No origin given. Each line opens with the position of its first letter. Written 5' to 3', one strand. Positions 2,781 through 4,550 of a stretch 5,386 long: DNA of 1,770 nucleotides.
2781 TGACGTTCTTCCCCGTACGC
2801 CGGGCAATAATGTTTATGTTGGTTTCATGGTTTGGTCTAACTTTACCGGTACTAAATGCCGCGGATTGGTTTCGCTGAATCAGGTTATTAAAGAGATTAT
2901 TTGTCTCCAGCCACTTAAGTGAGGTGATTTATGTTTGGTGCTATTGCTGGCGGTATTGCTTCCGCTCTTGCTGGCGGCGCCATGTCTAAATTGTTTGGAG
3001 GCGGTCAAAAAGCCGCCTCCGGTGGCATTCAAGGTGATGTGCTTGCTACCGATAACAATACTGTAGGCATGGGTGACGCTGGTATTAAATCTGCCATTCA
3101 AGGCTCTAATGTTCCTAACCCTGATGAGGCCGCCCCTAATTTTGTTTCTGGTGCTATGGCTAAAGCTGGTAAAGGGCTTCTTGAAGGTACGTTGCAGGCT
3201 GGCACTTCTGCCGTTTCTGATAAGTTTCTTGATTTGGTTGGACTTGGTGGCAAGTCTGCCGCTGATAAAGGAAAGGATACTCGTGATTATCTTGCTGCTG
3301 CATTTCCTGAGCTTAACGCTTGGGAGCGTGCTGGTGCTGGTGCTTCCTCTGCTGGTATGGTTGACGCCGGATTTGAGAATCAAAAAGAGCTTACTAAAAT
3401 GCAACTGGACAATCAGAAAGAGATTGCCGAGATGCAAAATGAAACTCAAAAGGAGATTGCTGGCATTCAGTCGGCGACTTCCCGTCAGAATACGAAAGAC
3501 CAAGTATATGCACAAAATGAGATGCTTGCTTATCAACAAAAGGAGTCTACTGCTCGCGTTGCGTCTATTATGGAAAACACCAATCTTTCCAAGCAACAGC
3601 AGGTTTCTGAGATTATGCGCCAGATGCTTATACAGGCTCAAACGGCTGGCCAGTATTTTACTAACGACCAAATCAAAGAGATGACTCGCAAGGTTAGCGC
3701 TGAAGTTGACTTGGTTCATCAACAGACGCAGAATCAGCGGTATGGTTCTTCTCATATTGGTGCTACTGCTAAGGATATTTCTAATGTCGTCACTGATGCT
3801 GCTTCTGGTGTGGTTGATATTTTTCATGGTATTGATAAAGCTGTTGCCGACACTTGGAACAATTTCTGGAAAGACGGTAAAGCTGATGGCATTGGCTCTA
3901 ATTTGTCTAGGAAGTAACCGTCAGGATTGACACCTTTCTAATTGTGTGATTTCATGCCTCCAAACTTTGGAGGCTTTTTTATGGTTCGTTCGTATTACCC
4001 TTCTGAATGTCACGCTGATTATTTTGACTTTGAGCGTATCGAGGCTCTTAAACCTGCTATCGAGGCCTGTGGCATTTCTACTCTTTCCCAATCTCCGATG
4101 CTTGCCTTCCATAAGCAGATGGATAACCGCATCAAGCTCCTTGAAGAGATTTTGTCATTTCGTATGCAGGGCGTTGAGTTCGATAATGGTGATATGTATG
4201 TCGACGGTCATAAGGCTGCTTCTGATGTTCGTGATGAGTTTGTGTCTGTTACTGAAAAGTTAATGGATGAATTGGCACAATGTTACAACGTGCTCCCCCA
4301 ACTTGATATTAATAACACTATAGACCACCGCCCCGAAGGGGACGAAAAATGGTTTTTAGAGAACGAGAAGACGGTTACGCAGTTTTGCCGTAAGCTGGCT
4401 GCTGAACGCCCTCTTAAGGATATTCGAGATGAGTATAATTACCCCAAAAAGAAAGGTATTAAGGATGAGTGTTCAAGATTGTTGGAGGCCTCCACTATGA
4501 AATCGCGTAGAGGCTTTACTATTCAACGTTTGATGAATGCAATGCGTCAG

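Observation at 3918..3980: H-A intergenic region packs promoter, terminator and the A ribosome-binding site into about 60 nt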

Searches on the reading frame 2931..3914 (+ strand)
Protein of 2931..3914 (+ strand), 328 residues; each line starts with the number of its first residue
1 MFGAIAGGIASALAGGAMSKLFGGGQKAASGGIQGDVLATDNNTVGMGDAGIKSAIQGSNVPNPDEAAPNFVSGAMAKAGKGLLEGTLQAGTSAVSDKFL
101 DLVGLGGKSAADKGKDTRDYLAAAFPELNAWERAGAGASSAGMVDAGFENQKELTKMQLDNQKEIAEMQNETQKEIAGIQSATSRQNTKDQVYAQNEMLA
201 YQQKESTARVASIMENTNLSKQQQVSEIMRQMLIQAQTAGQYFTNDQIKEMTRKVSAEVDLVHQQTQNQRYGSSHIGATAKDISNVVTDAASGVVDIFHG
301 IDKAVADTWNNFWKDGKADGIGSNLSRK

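Call 24: find_related_loci(query=window:2931-3914:+, collection=viral_contigs, flank=1500)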
Query window:2931-3914:+ (328 aa) in viral_contigs; peptide patterns used: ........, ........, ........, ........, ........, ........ (x = any residue, [..] = any of these).
24 stretches matched a pattern; 3 encode a relative of the query (tblastn E <= 1e-3); 3 distinct loci.
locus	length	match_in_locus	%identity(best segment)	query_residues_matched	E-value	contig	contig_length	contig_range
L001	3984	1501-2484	98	1-328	0e+0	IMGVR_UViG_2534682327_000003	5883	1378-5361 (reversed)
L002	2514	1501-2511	68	1-328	3e-154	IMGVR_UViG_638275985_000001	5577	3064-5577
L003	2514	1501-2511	65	1-328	4e-145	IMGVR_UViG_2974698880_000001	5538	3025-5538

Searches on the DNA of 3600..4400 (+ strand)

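Call 4: search_dna_similar(query=window:3700-4300:+, collection=phages, mode=near, max_rows=40, rows=spread)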
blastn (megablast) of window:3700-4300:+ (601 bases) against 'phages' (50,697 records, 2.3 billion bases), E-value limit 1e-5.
Records with a match: 161; places in all: 162; records where one place covers at least 80% of the query: 160.
Best place of each record, by identity: 95-99% 17; 90-95% 144.
By first word of the organism name: Escherichia 132; Enterobacteria 19; Sinsheimervirus 4; Salmonella 3; Shigella 1; Protaetiibacter 1; Mycolicibacterium 1.
By host as written in the record: Escherichia coli 54; - 51; Salmonella sp. 33; Escherichia coli C 10; Escherichia coli IJ1862 3; Salmonella enterica serovar Typhimurium 3; Escherichia coli CB10 1; Salmonella enterica subsp. enterica serovar Typhimurium ATCC 14028 1; and 5 more.
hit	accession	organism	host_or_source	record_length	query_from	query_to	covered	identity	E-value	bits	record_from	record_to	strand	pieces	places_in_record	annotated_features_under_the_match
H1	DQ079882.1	Enterobacteria phage ID34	-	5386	3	601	100%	97.0%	0e+0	1007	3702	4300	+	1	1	A: gpA | H: gpH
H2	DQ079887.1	Enterobacteria phage NC11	-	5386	1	601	100%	95.8%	0e+0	972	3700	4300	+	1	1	A: gpA | H: gpH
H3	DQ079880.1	Enterobacteria phage ID1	-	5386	1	601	100%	95.3%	0e+0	955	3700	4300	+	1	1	A: gpA | H: gpH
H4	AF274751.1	Enterobacteria phage S13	-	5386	1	601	100%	95.2%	0e+0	950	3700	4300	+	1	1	A | H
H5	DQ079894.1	Enterobacteria phage WA10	-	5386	1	601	100%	95.0%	0e+0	944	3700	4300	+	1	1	A: gpA | H: gpH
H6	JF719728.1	Escherichia phage phiX174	Escherichia coli IJ1862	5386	1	601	100%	94.3%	0e+0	922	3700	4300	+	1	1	A: A protein | H: H protein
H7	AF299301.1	Escherichia phage phiX174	-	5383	1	601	100%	94.2%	0e+0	917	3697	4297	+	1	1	record has no annotation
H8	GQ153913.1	Escherichia phage phiX174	-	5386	1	601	100%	94.2%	0e+0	917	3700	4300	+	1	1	A: A | H: H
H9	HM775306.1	Escherichia phage phiX174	-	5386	1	601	100%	94.2%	0e+0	917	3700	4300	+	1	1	protein A | protein H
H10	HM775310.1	Escherichia phage phiX174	-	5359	1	601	100%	94.2%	0e+0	917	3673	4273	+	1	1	protein A | protein H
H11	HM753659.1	Escherichia phage phiX174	Escherichia coli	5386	1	601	100%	94.2%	0e+0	917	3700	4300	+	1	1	protein A | protein H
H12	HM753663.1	Escherichia phage phiX174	Salmonella sp.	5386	1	601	100%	94.2%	0e+0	917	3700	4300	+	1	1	protein A | protein H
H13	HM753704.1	Escherichia phage phiX174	Escherichia coli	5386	1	601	100%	94.2%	0e+0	917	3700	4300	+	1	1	protein A | protein H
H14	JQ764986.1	Escherichia phage phiX174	Escherichia coli C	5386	1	601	100%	94.2%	0e+0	917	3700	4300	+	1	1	protein A | protein H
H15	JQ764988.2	Escherichia phage phiX174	Escherichia coli C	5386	1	601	100%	94.2%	0e+0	917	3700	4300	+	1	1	protein A | protein H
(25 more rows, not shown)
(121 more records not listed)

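Call 25: search_dna_similar(query=window:3600-4400:+, collection=phages, mode=distant, max_rows=60, rows=spread)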
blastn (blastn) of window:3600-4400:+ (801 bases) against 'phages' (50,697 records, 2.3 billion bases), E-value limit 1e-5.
Records with a match: 543; places in all: 915; records where one place covers at least 80% of the query: 160.
Best place of each record, by identity: 95-99% 15; 90-95% 146; 80-90% 11; 60-80% 371.
By first word of the organism name: Enterobacteria 376; Escherichia 155; Salmonella 4; Sinsheimervirus 4; Shigella 2; Protaetiibacter 1; Mycolicibacterium 1.
By host as written in the record: Escherichia coli C 349; - 76; Escherichia coli 59; Salmonella sp. 34; Escherichia coli IJ1862 6; Salmonella enterica serovar Typhimurium 3; Enterobacteria 2; Escherichia coli MG1655, K12 2; and 12 more.
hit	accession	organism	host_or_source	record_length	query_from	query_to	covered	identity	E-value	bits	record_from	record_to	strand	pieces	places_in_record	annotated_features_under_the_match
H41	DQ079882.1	Enterobacteria phage ID34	-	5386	1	801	100%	96.6%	0e+0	1324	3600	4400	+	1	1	A: gpA | H: gpH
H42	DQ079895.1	Enterobacteria phage WA11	-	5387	1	801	100%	95.4%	0e+0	1277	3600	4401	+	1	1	A: gpA | H: gpH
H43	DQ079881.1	Enterobacteria phage ID22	-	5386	1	801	100%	94.6%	0e+0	1251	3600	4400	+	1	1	A: gpA | H: gpH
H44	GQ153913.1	Escherichia phage phiX174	-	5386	1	801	100%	94.3%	0e+0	1238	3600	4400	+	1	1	A: A | H: H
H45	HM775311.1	Escherichia phage phiX174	-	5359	1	801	100%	94.3%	0e+0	1238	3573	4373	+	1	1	protein A | protein H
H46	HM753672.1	Escherichia phage phiX174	Salmonella sp.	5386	1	801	100%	94.3%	0e+0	1238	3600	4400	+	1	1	protein A | protein H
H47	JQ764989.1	Escherichia phage phiX174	Escherichia coli C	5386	1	801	100%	94.3%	0e+0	1238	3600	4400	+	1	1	protein A | protein H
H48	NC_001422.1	Escherichia phage phiX174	-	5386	1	801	100%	94.3%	0e+0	1238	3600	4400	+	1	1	DNA replication initiation | pilot protein for DNA ejection | transcription start site | origin of viral strand synthesis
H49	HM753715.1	Escherichia phage phiX174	Salmonella sp.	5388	1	801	100%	94.1%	0e+0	1230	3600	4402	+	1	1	protein A | protein H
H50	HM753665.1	Escherichia phage phiX174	Escherichia coli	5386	1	801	100%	94.1%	0e+0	1233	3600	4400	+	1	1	protein A | protein H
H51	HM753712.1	Escherichia phage phiX174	Escherichia coli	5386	1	801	100%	94.1%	0e+0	1233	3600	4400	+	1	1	protein A | protein H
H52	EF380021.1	Escherichia phage phiX174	Escherichia coli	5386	1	801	100%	94.0%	0e+0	1229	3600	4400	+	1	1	protein A | protein H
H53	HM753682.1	Escherichia phage phiX174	Escherichia coli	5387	1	801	100%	93.9%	0e+0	1223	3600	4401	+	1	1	protein A | protein H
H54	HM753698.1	Escherichia phage phiX174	Salmonella sp.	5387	1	801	100%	93.9%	0e+0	1223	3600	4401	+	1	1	protein A | protein H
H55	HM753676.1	Escherichia phage phiX174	Escherichia coli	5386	1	801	100%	93.9%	0e+0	1224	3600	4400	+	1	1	protein A | protein H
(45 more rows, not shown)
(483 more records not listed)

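Call 74: search_rna_families(source=window, threshold=evalue, start=3800, end=4100, max_evalue=1)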
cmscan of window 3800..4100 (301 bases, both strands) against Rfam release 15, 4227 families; matches with E-value up to 1: 1.
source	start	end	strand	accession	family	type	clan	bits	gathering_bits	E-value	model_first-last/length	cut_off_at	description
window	3926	3982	+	RF01859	Phe_leader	Cis-reg; leader;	-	19.1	55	0.72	1-125/125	no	Phenylalanine leader peptide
